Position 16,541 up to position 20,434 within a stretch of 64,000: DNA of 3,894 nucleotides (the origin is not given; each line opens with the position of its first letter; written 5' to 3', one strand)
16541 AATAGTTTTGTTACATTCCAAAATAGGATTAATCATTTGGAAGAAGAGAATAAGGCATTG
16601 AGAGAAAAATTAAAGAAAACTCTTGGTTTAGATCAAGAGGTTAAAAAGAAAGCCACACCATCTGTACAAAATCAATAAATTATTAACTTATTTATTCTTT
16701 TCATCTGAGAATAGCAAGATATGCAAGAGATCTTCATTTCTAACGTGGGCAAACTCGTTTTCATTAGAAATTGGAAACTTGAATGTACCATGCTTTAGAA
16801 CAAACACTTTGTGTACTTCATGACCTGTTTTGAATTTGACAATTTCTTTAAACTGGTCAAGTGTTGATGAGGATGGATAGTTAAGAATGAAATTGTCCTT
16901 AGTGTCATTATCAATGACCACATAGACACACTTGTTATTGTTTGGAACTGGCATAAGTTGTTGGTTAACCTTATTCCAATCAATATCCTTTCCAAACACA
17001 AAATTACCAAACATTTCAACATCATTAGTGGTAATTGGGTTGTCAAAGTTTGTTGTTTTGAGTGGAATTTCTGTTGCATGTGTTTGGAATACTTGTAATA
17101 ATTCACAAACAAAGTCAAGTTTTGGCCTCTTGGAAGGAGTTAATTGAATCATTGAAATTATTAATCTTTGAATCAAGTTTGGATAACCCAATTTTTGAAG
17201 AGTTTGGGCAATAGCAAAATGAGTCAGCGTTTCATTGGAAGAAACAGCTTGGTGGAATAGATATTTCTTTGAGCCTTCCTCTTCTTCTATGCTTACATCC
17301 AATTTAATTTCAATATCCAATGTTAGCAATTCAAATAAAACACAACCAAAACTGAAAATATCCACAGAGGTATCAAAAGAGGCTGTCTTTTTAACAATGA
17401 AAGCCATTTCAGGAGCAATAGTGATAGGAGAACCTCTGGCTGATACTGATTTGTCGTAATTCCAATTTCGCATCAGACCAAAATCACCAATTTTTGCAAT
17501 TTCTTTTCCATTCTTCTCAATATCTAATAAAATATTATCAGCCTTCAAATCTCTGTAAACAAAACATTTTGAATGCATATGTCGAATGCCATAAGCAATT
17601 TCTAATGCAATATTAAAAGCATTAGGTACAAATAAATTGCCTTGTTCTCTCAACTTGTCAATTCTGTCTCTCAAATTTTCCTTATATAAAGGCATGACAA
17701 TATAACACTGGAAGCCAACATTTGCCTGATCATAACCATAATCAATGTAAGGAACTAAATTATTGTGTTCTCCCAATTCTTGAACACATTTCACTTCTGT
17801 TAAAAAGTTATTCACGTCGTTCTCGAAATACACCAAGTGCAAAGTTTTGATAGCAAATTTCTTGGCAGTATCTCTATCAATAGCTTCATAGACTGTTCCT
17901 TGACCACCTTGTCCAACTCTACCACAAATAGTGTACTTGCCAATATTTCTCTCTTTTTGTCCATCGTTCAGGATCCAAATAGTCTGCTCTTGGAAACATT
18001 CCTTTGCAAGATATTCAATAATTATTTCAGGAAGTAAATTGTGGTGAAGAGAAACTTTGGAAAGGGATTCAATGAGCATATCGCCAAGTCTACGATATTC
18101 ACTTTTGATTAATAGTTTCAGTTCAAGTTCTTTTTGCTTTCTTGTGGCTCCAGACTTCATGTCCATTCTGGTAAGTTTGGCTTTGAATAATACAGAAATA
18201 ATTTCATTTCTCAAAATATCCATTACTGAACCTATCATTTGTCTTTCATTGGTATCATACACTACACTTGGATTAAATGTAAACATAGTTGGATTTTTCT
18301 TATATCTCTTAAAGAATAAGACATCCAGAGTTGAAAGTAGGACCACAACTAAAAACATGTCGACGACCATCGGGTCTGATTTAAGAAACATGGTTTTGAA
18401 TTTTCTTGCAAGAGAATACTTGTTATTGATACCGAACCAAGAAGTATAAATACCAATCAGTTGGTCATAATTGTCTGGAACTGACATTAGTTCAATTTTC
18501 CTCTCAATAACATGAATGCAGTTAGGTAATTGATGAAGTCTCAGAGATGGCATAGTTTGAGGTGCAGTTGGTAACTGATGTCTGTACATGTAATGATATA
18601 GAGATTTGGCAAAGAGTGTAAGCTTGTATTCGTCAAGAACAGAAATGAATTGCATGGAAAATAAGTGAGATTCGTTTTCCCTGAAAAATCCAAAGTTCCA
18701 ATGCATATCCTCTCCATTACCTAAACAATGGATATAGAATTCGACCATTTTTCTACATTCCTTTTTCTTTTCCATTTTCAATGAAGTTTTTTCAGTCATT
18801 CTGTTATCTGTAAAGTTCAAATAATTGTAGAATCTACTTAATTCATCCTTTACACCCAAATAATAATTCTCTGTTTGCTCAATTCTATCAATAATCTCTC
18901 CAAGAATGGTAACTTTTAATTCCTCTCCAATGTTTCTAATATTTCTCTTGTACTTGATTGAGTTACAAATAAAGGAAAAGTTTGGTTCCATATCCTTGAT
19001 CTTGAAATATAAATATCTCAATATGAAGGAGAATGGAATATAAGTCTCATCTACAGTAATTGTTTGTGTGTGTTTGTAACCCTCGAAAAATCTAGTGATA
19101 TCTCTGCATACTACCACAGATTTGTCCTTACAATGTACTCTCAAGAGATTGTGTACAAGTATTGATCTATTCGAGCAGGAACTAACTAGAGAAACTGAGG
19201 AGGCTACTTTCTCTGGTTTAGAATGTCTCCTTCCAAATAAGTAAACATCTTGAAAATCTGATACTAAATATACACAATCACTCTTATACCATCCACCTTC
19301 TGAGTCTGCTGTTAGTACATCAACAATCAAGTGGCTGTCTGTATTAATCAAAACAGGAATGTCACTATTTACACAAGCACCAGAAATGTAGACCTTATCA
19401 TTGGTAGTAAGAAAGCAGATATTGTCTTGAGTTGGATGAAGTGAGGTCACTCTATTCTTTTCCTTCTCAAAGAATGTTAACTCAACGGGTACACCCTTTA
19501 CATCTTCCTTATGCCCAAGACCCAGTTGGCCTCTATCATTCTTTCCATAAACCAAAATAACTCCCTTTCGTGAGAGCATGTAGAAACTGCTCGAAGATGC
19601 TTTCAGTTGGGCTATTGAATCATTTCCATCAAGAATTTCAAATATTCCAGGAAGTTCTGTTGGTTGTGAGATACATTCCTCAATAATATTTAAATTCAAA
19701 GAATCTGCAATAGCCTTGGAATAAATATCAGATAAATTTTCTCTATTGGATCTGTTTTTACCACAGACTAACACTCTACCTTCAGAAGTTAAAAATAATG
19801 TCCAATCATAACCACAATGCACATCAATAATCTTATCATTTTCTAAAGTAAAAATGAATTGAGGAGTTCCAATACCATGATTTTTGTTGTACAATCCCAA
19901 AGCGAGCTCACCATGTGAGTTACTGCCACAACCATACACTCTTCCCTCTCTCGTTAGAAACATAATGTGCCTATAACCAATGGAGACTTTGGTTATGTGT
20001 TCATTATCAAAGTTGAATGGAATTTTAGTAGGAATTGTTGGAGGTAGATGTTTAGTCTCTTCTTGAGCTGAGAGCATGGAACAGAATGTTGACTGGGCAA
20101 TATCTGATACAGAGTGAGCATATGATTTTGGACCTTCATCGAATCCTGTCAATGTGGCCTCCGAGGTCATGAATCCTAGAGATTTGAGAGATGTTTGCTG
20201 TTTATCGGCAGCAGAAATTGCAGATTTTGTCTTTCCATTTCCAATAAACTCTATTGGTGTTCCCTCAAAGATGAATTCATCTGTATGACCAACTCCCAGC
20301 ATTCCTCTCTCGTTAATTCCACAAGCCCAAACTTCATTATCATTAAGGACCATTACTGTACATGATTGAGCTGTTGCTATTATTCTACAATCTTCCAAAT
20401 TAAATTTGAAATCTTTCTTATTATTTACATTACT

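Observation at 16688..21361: RCC1 beta-propeller fused to a Ser/Thr kinase in a single 1557-aa intronless ORF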

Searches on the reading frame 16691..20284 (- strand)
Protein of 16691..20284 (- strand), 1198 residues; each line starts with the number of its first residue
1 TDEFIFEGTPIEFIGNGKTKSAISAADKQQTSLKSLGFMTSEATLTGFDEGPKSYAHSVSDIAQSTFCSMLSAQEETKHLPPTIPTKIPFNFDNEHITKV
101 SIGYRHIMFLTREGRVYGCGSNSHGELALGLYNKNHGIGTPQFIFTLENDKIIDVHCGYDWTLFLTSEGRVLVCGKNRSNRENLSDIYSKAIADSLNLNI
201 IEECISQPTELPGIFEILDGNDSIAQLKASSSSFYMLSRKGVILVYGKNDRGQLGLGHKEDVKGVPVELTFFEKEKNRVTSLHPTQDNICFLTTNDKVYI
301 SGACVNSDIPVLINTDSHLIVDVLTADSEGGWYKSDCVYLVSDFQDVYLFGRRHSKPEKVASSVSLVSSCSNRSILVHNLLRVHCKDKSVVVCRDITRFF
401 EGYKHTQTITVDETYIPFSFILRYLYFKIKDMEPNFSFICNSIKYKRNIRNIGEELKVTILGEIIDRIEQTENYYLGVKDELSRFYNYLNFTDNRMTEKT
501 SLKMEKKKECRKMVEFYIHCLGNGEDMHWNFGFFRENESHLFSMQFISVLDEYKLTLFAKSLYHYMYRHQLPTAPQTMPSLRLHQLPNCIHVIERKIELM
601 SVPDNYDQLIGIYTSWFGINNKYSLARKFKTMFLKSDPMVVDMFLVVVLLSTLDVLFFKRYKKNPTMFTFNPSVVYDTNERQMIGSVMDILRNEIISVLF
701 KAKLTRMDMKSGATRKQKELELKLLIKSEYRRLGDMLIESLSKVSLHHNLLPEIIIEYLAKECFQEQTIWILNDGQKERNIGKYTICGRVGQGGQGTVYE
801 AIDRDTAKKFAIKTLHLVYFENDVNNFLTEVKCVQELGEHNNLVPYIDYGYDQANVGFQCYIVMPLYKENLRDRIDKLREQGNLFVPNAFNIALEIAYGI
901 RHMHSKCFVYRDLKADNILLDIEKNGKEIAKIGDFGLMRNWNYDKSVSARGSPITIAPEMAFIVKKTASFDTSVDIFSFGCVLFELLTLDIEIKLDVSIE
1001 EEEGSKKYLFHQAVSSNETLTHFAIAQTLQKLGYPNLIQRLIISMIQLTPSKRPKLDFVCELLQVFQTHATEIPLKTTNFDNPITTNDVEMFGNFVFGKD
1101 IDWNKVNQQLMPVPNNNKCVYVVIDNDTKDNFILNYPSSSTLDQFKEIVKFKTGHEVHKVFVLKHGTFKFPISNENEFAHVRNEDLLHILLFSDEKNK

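Call 34: search_protein_representatives(protein=window:16691-20284:-)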
Query: 1198 residues. Proteins with E-value up to 0.001 (for the whole library): 386479; up to 1e-10: 38347; up to 1e-30: 154. The best 150 are listed.
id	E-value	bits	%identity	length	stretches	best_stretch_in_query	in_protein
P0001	0.0e+00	2760.3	100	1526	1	1-1198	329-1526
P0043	7.6e-87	308.7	45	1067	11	89-178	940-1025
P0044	2.2e-80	287.3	40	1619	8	91-189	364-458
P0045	4.3e-80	286.4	39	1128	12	80-191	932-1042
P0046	2.1e-79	284.1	39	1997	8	83-186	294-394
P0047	3.0e-77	276.9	29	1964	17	93-185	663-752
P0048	1.0e-76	275.2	42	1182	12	88-181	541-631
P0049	2.4e-66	240.9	35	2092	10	90-182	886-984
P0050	7.0e-66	239.3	31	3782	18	92-302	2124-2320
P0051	1.2e-64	235.2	38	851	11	81-185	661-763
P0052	7.1e-62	226.0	33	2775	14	83-270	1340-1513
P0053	5.4e-60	219.8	39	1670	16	93-160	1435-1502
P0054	1.0e-59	218.9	31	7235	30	87-302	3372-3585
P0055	2.1e-59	217.9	37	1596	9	84-194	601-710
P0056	9.3e-59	215.7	37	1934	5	791-988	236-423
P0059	4.3e-55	203.6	34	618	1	713-1070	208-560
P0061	7.6e-52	192.8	33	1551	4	823-1073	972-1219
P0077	9.4e-46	172.6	31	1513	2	717-1070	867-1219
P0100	8.6e-41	156.2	35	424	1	783-1068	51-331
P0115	2.2e-38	148.2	31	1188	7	78-351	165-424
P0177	3.4e-32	127.7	34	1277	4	90-179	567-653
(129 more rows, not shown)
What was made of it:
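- On Heterolobosean propeller-linker-kinase family (defined here): About 70 aa directly upstream of the kinase are included in the phmmer alignments (call 34).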

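Call 38: list_cluster_members(proteins=[P0061, P0077, P0059, P0100, P0115, P0177, P0043])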
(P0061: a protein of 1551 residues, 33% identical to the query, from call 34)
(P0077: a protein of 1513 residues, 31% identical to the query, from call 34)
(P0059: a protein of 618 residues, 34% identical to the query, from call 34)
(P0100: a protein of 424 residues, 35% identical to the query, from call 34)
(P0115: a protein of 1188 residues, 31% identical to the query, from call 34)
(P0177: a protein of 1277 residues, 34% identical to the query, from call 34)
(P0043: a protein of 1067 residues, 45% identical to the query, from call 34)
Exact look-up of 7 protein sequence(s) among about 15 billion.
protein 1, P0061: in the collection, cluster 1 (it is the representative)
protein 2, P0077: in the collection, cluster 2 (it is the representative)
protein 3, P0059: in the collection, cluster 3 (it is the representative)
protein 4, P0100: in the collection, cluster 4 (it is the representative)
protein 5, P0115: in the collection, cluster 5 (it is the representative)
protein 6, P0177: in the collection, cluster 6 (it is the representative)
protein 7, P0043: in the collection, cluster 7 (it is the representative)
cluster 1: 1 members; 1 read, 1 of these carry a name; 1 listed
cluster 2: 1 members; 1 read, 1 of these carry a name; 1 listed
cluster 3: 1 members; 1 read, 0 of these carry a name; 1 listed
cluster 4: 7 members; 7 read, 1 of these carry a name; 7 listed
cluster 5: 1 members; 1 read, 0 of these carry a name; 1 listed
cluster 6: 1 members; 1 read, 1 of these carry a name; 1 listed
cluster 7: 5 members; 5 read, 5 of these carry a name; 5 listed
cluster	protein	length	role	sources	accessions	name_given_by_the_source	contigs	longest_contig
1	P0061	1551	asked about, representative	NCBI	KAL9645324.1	hypothetical protein ABK040_002523 [Willaertia magna]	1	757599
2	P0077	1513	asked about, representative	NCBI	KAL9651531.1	hypothetical protein ABK040_001477 [Willaertia magna]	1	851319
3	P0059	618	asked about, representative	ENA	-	-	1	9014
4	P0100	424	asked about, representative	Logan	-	-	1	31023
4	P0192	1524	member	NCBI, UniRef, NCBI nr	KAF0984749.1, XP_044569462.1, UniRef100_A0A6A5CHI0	hypothetical protein FDP41_000648 [Naegleria fowleri] | Protein kinase domain-containing protein n=1 Tax=Naegleria fowleri TaxID=5763 ... | uncharacterized protein FDP41_000648 [Naegleria fowleri]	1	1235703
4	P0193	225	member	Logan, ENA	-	-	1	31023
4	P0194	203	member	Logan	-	-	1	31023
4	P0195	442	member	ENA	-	-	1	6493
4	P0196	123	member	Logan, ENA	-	-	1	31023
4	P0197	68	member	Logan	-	-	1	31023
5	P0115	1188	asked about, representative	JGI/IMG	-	-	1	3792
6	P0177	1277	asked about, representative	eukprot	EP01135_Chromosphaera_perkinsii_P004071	Nk52_evm2s268 gene=Nk52_evmTU2s268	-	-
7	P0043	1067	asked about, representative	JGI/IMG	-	alpha-tubulin suppressor-like RCC1 family protein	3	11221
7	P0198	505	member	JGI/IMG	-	alpha-tubulin suppressor-like RCC1 family protein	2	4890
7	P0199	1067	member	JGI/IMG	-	alpha-tubulin suppressor-like RCC1 family protein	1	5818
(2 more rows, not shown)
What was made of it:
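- Exhaustive phmmer against 1.84 billion representatives found P0061 and P0077 (Willaertia magna), P0100/P0192 (N. fowleri) and P0059 (metagenome fragment) as the best single-domain kinase matches (call 34; organisms from call 38).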

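Call 44: search_protein_families(library=pfam, proteins=[P0192, P0077, P0061, P0059], max_evalue=0.01)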
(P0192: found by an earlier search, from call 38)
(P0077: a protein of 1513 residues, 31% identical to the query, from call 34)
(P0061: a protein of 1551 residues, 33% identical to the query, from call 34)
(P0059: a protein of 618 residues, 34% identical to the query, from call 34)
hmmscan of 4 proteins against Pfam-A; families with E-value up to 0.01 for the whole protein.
P0192 (1524 aa): 5 families
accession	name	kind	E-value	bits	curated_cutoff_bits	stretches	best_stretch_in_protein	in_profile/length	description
PF00069.31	Pkinase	-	3.3e-52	177.9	31.7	2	959-1229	2-258/263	Protein kinase domain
PF07714.23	PK_Tyr_Ser-Thr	-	5.2e-43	147.6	23.1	2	960-1189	3-223/258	Protein tyrosine and serine/threonine kinase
PF25390.1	WD40_RLD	-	2.3e-24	86.8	150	2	220-446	2-220/363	RCC1-like domain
PF13540.12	RCC1_2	-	5.2e-05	23.4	22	0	263-280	10-27/30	Regulator of chromosome condensation (RCC1) repeat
PF00415.24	RCC1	-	0.00082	20.3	21.7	0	220-258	4-41/50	Regulator of chromosome condensation (RCC1) repeat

P0077 (1513 aa): 5 families
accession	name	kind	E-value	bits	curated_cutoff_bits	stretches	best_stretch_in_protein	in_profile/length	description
PF00069.31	Pkinase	-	1.6e-48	165.8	31.7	2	932-1209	1-258/263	Protein kinase domain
PF07714.23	PK_Tyr_Ser-Thr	-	2.5e-36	125.8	23.1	2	935-1138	4-202/258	Protein tyrosine and serine/threonine kinase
PF25390.1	WD40_RLD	-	3.5e-22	79.7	150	1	154-403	32-273/363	RCC1-like domain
PF13540.12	RCC1_2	-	7.5e-10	38.8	22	0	209-232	2-25/30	Regulator of chromosome condensation (RCC1) repeat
PF00415.24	RCC1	-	3.3e-07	31.2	21.7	1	173-220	3-49/50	Regulator of chromosome condensation (RCC1) repeat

P0061 (1551 aa): 5 families
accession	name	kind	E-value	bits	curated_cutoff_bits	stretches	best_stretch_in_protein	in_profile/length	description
PF00069.31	Pkinase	-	7.9e-33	114.4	31.7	1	954-1206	22-258/263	Protein kinase domain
PF07714.23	PK_Tyr_Ser-Thr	-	1e-31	110.6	23.1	1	953-1207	25-256/258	Protein tyrosine and serine/threonine kinase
PF25390.1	WD40_RLD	-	1.9e-19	70.6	150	2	89-213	194-314/363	RCC1-like domain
PF00415.24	RCC1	-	4.9e-06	27.5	21.7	1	109-152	1-41/50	Regulator of chromosome condensation (RCC1) repeat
PF13540.12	RCC1_2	-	0.00022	21.4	22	0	158-175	11-28/30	Regulator of chromosome condensation (RCC1) repeat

P0059 (618 aa): 2 families
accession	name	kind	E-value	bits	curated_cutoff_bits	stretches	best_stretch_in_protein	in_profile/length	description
PF00069.31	Pkinase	-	1.8e-43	149.3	31.7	1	280-550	1-258/263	Protein kinase domain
PF07714.23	PK_Tyr_Ser-Thr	-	5.5e-32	111.5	23.1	1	283-552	4-257/258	Protein tyrosine and serine/threonine kinase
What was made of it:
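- The same domain order occurs in three other full-length proteins from two species (calls 38, 44).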

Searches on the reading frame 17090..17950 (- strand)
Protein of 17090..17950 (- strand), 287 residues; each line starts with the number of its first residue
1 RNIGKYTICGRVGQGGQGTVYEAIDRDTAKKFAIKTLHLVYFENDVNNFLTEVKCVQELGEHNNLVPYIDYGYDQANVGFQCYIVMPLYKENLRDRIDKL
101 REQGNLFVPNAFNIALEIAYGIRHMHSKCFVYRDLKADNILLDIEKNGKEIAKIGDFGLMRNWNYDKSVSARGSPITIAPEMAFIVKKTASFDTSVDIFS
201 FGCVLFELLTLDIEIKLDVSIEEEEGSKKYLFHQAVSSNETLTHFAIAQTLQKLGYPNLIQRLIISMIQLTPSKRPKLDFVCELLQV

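Call 28: search_solved_structures(query=window:17090-17950:-, max_evalue=1e-12, show_alignments=2)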
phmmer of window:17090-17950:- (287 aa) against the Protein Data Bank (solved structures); distinct sequences matched with E-value up to 1e-12: 166 (the best 60 are shown).
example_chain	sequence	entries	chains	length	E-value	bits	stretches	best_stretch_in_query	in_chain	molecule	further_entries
4mvf_A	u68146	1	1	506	2.7e-19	72.8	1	5-209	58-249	Calcium-dependent protein kinase 2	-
9c1r_A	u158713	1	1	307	4.8e-16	62.2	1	12-212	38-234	Hepatocyte growth factor receptor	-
8vi1_A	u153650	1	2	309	4.8e-16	62.1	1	12-212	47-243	Hepatocyte growth factor receptor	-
7ukz_A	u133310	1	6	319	6e-16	61.8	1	2-210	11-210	Cyclin-dependent kinase 11B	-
9ymt_A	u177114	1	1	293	6.1e-16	61.8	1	5-210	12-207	Serine/Threonine Kinase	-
4eqm_A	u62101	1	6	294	6.1e-16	61.8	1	5-210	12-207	Protein kinase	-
9vuh_A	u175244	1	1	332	6.7e-16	61.7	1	2-210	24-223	Cyclin-dependent kinase 11B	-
11hq_A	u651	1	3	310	8.4e-16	61.4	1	12-212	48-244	Hepatocyte growth factor receptor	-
8aw1_A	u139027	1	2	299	9.4e-16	61.2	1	12-212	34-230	Hepatocyte growth factor receptor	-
31zn_B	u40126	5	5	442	1.4e-15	60.6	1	2-210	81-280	Isoform 7 of Cyclin-dependent kinase 11B | Cyclin-dependent kinase 11B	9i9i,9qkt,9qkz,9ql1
8au3_A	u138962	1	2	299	1.5e-15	60.5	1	12-212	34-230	Hepatocyte growth factor receptor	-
4knb_A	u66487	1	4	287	1.8e-15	60.3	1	12-212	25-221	Hepatocyte growth factor receptor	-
4r1v_A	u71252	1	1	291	1.8e-15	60.2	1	12-212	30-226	Hepatocyte growth factor receptor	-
2wd1_A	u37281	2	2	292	1.9e-15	60.2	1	12-212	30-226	HEPATOCYTE GROWTH FACTOR RECEPTOR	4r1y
8an8_A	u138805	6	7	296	1.9e-15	60.2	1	12-212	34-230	Hepatocyte growth factor receptor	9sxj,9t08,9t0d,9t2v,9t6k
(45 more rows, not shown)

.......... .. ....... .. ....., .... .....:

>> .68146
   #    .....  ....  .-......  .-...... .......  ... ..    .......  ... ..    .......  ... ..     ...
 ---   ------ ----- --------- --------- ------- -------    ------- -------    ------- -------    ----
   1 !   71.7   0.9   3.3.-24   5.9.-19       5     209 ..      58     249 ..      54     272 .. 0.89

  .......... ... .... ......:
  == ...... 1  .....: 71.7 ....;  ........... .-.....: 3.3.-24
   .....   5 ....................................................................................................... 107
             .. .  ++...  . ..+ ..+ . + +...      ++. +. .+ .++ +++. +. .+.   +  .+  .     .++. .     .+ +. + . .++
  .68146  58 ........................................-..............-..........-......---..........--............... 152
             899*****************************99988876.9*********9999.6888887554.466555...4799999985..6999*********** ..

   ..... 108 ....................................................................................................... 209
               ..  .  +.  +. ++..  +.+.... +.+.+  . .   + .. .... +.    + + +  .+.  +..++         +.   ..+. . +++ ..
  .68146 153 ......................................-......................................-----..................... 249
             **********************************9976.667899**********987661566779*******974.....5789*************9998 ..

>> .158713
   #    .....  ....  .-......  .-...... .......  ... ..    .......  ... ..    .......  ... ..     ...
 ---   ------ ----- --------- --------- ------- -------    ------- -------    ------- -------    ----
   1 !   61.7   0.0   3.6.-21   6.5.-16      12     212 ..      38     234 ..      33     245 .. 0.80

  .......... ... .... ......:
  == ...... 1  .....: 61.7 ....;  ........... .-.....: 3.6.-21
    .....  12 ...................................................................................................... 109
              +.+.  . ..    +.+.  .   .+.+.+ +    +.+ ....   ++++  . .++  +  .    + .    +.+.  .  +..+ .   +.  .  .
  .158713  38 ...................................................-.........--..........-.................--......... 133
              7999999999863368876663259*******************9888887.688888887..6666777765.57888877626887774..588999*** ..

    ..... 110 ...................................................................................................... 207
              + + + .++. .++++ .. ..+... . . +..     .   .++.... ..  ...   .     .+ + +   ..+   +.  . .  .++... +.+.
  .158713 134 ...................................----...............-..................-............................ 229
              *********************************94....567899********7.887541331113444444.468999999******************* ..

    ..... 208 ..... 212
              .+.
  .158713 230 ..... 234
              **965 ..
